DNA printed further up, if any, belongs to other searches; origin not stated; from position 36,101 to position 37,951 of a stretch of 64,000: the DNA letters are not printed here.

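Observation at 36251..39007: Stand-alone CphA-like ATP-grasp ligase co-transcribed with a 516-aa unknown protein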

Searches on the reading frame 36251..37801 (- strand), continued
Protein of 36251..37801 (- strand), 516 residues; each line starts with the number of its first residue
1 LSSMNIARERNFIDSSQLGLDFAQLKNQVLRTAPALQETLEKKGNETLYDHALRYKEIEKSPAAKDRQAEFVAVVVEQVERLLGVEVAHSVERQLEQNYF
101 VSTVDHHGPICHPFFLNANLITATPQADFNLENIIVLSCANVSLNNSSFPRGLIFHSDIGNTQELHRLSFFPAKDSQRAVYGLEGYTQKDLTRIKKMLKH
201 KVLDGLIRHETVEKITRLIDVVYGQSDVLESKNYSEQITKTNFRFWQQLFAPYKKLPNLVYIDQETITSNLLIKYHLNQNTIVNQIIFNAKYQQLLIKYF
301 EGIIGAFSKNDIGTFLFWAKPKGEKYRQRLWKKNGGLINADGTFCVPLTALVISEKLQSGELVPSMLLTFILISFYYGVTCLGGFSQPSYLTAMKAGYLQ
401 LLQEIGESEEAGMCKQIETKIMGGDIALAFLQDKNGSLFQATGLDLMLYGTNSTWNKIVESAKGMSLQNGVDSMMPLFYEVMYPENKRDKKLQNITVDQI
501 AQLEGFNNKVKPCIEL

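Call 37: search_protein_representatives(alignment_id=A2)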
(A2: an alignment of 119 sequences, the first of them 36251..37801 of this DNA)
Query: 119 sequences, 513 profile positions. Proteins with E-value up to 0.001 (for the whole library): 1247; up to 1e-10: 941; up to 1e-30: 641. The best 150 are listed.
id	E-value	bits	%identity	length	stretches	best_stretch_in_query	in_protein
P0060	2.7e-245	831.0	-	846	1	7-512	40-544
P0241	5.3e-214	727.8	-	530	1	6-512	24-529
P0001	6.6e-214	727.5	-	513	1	6-512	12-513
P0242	1.8e-202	689.7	-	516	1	6-512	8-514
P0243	3.4e-200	682.2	-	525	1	6-512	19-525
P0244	1.3e-196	670.4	-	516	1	6-511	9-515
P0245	1.4e-195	667.0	-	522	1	9-512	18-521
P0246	1.6e-192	656.9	-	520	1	9-512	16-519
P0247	2.7e-192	656.2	-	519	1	9-512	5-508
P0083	3.6e-190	649.2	-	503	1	6-512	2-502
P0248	3.9e-187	639.1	-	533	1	7-512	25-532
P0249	9.3e-187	637.9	-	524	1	8-512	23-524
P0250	3.0e-184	629.6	-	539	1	7-512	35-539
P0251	3.2e-183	626.2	-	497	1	16-511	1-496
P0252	2.8e-182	623.1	-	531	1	9-512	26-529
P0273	1.9e-159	547.8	-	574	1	9-512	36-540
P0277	1.9e-156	537.9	-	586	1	9-509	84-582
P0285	1.3e-153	528.5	-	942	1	5-512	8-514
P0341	1.0e-120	420.0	-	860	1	9-485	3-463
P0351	6.1e-118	410.8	-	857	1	13-480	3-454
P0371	2.9e-110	385.5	-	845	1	13-478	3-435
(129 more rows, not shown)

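Call 38: search_protein_families(library=pfam, proteins=[P0285, P0341, P0351, P0371, P0060, P0277, P0273], max_evalue=0.01)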
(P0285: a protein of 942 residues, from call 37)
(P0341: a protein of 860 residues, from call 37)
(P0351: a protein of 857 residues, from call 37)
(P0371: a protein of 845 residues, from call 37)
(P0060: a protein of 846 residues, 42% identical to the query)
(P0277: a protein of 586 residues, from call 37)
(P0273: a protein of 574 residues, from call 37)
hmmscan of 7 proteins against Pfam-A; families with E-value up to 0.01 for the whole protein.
P0285 (942 aa): 3 families
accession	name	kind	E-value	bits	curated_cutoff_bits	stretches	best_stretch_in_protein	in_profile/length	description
PF08443.16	RimK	-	1.2e-05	25.5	21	1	700-838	39-164/188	RimK-like ATP-grasp domain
PF02222.28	ATP-grasp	-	0.00037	20.6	27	1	696-754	25-84/179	ATP-grasp domain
PF02655.19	ATP-grasp_3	-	0.0032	18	23.2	1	703-844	33-160/160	ATP-grasp domain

P0341 (860 aa): 0 families

P0351 (857 aa): 1 family
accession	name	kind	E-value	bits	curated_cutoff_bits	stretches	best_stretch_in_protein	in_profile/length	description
PF02786.22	CPSase_L_D2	-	0.0052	16.8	19.8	1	605-678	1-75/211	Carbamoyl-phosphate synthase L chain, ATP binding domain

P0371 (845 aa): 1 family
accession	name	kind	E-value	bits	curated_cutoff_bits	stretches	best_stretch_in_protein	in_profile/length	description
PF02655.19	ATP-grasp_3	-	0.00011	22.8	23.2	1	592-693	2-89/160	ATP-grasp domain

P0060 (846 aa): 1 family
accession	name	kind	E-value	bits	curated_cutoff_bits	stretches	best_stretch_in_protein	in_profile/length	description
PF20787.2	SPP1_GP23-1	-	0.0099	16.2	27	0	223-245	19-41/47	SPP1 phage GP23.1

P0277 (586 aa): 0 families

P0273 (574 aa): 0 families

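Call 40: list_cluster_members(proteins=[P0341, P0351, P0371, P0285, P0060])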
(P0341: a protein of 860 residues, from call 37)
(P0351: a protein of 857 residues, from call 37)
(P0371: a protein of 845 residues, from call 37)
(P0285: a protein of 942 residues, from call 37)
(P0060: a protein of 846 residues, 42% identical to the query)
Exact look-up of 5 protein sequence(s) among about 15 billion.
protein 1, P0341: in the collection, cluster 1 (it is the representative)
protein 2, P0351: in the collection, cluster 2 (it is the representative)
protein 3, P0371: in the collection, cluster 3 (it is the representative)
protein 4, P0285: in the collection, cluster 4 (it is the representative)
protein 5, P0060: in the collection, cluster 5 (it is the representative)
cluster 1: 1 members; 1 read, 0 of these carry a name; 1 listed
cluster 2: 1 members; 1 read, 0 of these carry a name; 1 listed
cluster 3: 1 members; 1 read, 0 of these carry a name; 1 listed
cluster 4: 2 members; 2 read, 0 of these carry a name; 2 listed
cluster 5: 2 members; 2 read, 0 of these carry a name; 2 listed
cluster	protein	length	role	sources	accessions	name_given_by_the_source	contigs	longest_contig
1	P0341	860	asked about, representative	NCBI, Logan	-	-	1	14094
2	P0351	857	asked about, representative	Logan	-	-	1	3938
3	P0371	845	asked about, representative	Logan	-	-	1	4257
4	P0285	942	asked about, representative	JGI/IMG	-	-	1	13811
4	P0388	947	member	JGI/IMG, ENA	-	-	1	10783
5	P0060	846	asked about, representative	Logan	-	-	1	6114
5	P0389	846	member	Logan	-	-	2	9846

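Call 41: find_encoding_contigs(protein=P0341, flank=7000, max_places=2)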
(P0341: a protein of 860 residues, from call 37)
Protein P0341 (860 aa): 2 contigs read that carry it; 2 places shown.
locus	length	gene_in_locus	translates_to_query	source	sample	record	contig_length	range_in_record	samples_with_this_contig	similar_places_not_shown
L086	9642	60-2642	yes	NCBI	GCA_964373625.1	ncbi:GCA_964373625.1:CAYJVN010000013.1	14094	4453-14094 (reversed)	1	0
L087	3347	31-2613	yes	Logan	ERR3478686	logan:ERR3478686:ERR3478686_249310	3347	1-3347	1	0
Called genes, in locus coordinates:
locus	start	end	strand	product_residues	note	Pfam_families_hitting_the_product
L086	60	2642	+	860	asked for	-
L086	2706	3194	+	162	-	PF00186:DHFR_1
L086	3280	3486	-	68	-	PF23477:zf_Tbcl_2 (weak)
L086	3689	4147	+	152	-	-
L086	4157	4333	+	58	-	PF14360:PAP2_C (weak)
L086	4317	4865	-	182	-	PF02834:LigT_PEase, PF13563:2_5_RNA_ligase2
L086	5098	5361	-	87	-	PF05016:ParE_toxin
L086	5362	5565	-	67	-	-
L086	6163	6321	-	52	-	-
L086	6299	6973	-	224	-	PF00106:adh_short, PF01370:Epimerase (weak), PF13561:adh_short_C2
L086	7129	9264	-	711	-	PF19335:HMBD, PF00122:E1-E2_ATPase, PF00702:Hydrolase, PF08282:Hydrolase_3 (faint)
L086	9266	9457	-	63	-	-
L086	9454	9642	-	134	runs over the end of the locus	PF13787:HXXEE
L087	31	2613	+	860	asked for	-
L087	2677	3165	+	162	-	PF00186:DHFR_1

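Call 42: find_encoding_contigs(protein=P0285, flank=7000, max_places=2)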
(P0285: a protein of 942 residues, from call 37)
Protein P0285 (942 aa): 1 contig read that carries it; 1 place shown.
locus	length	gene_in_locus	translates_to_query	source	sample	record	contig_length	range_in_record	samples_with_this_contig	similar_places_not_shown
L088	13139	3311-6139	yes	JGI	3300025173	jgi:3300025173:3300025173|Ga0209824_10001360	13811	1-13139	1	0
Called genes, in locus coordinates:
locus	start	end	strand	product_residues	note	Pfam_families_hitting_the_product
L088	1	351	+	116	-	?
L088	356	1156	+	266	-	PF15515:MvaI_BcnI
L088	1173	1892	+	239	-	PF01726:LexA_DNA_bind (faint)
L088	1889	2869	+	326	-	-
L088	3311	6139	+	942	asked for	PF08443:RimK (faint)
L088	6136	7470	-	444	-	PF00278:Orn_DAP_Arg_deC (weak), PF02784:Orn_Arg_deC_N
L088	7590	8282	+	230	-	-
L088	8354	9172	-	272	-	PF01978:TrmB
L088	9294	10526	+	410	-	PF03308:MeaB (weak)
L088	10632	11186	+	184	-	-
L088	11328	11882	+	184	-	PF01909:NTP_transf_2, PF18765:Polbeta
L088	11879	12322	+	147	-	-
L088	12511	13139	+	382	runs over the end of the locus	PF13173:AAA_14, PF13635:DUF4143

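Call 57: find_homologous_proteins(query=P0341, max_evalue=1e-20)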
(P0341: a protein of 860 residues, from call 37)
Query P0341 (860 aa): 68 proteins with E <= 1e-20 among 8000 candidates.
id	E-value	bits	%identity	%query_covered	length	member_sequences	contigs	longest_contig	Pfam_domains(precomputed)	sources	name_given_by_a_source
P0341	0.0e+0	1994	100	100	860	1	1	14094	-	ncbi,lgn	-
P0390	0.0e+0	1411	70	100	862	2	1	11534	-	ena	-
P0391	0.0e+0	1227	62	99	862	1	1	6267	-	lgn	-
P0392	2.3e-219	749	44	99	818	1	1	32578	-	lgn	-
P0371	1.0e-201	691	41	99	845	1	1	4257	-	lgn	-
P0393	6.6e-110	387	41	55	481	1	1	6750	-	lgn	-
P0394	5.9e-108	380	39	55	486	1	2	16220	-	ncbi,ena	-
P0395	5.8e-103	364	42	53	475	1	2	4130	-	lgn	-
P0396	2.0e-102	362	40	52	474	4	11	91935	-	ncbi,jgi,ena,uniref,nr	ncbi:MAG: hypothetical protein A3G00_03200 [Candidatus Magasanikbacteria bacterium RIFCSPLOWO2_12_FU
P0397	1.5e-101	359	41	53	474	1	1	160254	-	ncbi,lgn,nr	ncbi:MAG: hypothetical protein HY569_01260 [Candidatus Magasanikbacteria bacterium]|nr:hypothetical 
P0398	1.2e-98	350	41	52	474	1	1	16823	-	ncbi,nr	ncbi:MAG: hypothetical protein HZC26_00970 [Candidatus Magasanikbacteria bacterium]|nr:hypothetical 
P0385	8.6e-96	340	39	52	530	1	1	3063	-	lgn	-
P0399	3.5e-95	338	35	57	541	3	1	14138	-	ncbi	ncbi:MAG: hypothetical protein WCT43_04270, partial [Candidatus Magasanikbacteria bacterium]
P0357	1.2e-86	310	37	53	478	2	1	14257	-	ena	-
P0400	7.1e-86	307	37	53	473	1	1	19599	-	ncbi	-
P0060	5.5e-79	285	37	52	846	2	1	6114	PF26317.1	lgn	-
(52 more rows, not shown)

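Call 73: search_protein_families(library=padloc, proteins=[window:36251-37801:-], max_evalue=0.01)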
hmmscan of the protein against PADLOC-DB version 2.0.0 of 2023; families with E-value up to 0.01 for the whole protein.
window:36251-37801:- (516 aa): 0 families

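Call 74: search_protein_families(library=phrogs, proteins=[window:36251-37801:-], max_evalue=0.01)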
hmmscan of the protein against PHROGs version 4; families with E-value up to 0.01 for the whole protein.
window:36251-37801:- (516 aa): 0 families

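Call 75: predict_structure(alignment_id=A4)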
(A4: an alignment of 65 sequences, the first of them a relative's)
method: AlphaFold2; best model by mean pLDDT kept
length: 860 residues; sequences in the alignment: 65
mean_pLDDT: 90.7   pTM: 0.65
mean pLDDT of the five models: 90.7, 90.0, 89.9, 89.1, 89.1
residues with pLDDT >= 90: 610; 70-90: 205; 50-70: 40; < 50: 5
segments of 3 or more residues with pLDDT < 50: 1-3
pLDDT, mean of each block of 10 residues (from residue 1): 68 94 96 96 88 97 97 97 88 75 95 95 74 75 90 81 91 93 93 96 95 93 96 96 97 97 98 94 85 92 93 92 97 95 98 93 96 98 96 93 88 92 92 96 92 84 69 62 78 87 78 84 92 95 91 96 96 92 90 73 77 94 96 98 95 79 95 93 95 96 96 97 95 89 89 95 95 86 96 97 92 96 94 89 92 91
secondary structure, 60 per line:
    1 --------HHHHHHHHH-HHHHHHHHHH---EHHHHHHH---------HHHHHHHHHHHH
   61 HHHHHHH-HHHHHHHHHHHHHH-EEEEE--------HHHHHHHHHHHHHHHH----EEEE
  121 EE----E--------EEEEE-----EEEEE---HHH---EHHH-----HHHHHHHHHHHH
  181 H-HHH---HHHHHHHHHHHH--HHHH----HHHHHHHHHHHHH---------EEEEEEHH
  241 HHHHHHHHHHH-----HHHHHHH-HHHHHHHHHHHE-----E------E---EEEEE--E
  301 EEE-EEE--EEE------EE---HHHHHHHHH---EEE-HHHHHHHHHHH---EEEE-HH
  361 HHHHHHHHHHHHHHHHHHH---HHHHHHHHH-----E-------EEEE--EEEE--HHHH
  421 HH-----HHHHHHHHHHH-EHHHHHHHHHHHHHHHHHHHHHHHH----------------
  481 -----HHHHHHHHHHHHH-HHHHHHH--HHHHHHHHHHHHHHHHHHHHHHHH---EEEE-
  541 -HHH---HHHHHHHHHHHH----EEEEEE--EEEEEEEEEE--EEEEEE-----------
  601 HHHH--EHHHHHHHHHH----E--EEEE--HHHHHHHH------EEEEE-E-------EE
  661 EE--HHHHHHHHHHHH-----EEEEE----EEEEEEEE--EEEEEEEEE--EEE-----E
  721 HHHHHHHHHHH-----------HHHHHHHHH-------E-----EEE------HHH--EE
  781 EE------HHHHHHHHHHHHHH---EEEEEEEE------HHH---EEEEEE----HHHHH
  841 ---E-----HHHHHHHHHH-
elements in order (helices of 4 or more, strands of 3 or more residues): H9-17 H19-28 H33-39 H49-67 H69-82 E84-88 H97-112 E117-122 E136-140 E146-150 H169-181 H189-200 H203-206 H211-223 E233-238 H239-251 H257-263 H265-275 E293-297 E300-303 E305-307 E310-312 H324-332 E336-338 H340-350 E354-357 H359-379 H383-391 E405-408 E411-414 H417-422 H428-438 H441-464 H486-498 H500-506 H509-532 E536-539 H548-559 E564-569 E572-581 E584-589 H601-604 H608-617 E625-628 H631-638 E645-649 E659-662 H665-676 E682-686 E691-698 E701-709 E712-714 H721-731 H743-751 E765-767 E779-782 H789-802 E806-813 E826-831 H836-840 H850-859

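Call 77: fold_search(model_id=the predicted structure, library=pdb)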
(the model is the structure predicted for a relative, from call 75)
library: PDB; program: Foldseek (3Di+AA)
matches with E <= 10: 605; with E <= 0.001: 428
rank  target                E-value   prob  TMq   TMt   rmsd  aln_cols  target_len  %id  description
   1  7wae_A                1.4e-22  1.00  0.33  0.33   3.4       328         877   24  Trichodesmium erythraeum cyanophycin synthetase 1 (TeCphA1) with ATPgammaS, 4x(beta-Asp-Arg), and aspartate (released 2022-09-07)
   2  3ln6                  2.9e-22  1.00  0.31  0.35  22.6       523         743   19  Crystal structure of a bifunctional glutathione synthetase from Streptococcus agalactiae (released 2011-04-13)
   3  7wac_A                3.8e-22  1.00  0.32  0.37   4.2       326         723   24  Trichodesmium erythraeum cyanophycin synthetase 1 (TeCphA1) (released 2022-09-07)
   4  3ln7_A                6.1e-22  1.00  0.27  0.31  28.8       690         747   15  Crystal structure of a bifunctional glutathione synthetase from Pasteurella multocida (released 2011-04-13)
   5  7wae_C                7.9e-22  1.00  0.33  0.39   3.2       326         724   24  Trichodesmium erythraeum cyanophycin synthetase 1 (TeCphA1) with ATPgammaS, 4x(beta-Asp-Arg), and aspartate (released 2022-09-07)
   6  7ta5                  1.1e-21  1.00  0.31  0.44   3.7       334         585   24  Crystal structure of cyanophycin synthetase 2 from Gloeothece citriformis (released 2022-03-02)
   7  7txv_A                2.4e-21  1.00  0.33  0.33   3.0       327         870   26  Cyanophycin synthetase 1 from Synechocystis sp. UTEX2470 E82Q with ATP and 16x(Asp-Arg) (released 2022-06-01)
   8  7lgq_A                4.0e-21  1.00  0.33  0.33   3.2       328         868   25  Cyanophycin synthetase 1 from Synechocystis sp. UTEX2470 with ATP and 8x(Asp-Arg)-Asn (released 2021-08-18)
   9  7lg5_A                4.5e-21  1.00  0.33  0.33   3.2       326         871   25  Synechocystis sp. UTEX2470 Cyanophycin synthetase 1 with ATP (released 2021-08-18)
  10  3ln7_B                4.5e-21  1.00  0.27  0.31  19.9       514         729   16  Crystal structure of a bifunctional glutathione synthetase from Pasteurella multocida (released 2011-04-13)
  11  7lgj_A                1.1e-20  1.00  0.33  0.32   3.3       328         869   26  Cyanophycin synthetase 1 from Synechocystis sp. UTEX2470 with ADPCP and 8x(Asp-Arg)-NH2 (released 2021-08-18)
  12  7lgn_A                1.2e-20  1.00  0.30  0.36   5.0       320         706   25  Cyanophycin synthetase 1 from T. morbirosei (released 2021-08-18)
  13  8fxi_C                2.1e-18  1.00  0.30  0.41   4.2       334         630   23  Cryo-EM structure of Stanieria sp. CphA2 in complex with ADPCP and 4x(beta-Asp-Arg) (released 2023-06-14)
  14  7lgn_B                2.9e-18  1.00  0.31  0.32   4.1       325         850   23  Cyanophycin synthetase 1 from T. morbirosei (released 2021-08-18)
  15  7lgm_A                1.9e-16  1.00  0.33  0.39   3.2       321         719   26  Cyanophycin synthetase from A. baylyi DSM587 with ATP (released 2021-08-18)
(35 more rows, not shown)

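Call 87: fold_search(model_id=the predicted structure, library=viral)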
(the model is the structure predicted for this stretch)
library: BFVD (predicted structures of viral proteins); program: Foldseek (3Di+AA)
matches with E <= 10: 108; with E <= 0.001: 0
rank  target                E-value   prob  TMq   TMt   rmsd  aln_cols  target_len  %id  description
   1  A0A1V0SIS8            1.9e-01  0.14  0.20  0.18  16.7       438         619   14  arginine--tRNA ligase [Klosneuvirus KNV1]
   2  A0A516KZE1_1          4.2e-01  0.04  0.13  0.10  24.1       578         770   10  (no name in the UniProt tables at hand)
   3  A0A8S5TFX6            5.3e-01  0.03  0.12  0.11  24.6       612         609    9  Heat shock protein 60 [Myoviridae sp. ctIty1]
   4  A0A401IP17            6.2e-01  0.01  0.09  0.06  27.8       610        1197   11  Wsv271-like protein [Hemigrapsus takanoi nimavirus]
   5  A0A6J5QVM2            6.2e-01  0.01  0.08  0.06  54.4       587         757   10  Uncharacterized protein [uncultured Caudovirales phage]
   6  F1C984                6.9e-01  0.08  0.21  0.25  19.2       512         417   10  Cysteinyl-tRNA synthetase (Fragment) [Moumouvirus sp.]
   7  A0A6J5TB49            1.0e+00  0.02  0.10  0.07  34.9       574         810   11  Uncharacterized protein [uncultured Caudovirales phage]
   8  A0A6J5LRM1            1.2e+00  0.01  0.08  0.06  33.5       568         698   10  Uncharacterized protein [uncultured Caudovirales phage]
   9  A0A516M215            1.3e+00  0.01  0.07  0.10  21.4       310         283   11  (no name in the UniProt tables at hand)
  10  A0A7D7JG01            1.5e+00  0.02  0.09  0.09  23.3       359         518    9  Nucleoprotein [Blattodean rhabdo-related virus OKIAV14]
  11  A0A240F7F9            1.5e+00  0.01  0.08  0.08  27.3       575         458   10  Thermosome (Fragment) [uncultured virus]
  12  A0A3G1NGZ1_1          2.1e+00  0.01  0.09  0.06  25.3       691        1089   10  RNA-directed RNA polymerase [Lepeophtheirus virus LS24]
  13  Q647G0                2.4e+00  0.04  0.07  0.19  15.1       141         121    9  Uncharacterized protein [Thermoproteus tenax spherical virus 1]
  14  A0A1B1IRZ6            2.4e+00  0.01  0.08  0.09  22.9       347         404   12  (no name in the UniProt tables at hand)
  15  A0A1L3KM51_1          2.4e+00  0.01  0.09  0.05  28.6       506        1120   10  (no name in the UniProt tables at hand)
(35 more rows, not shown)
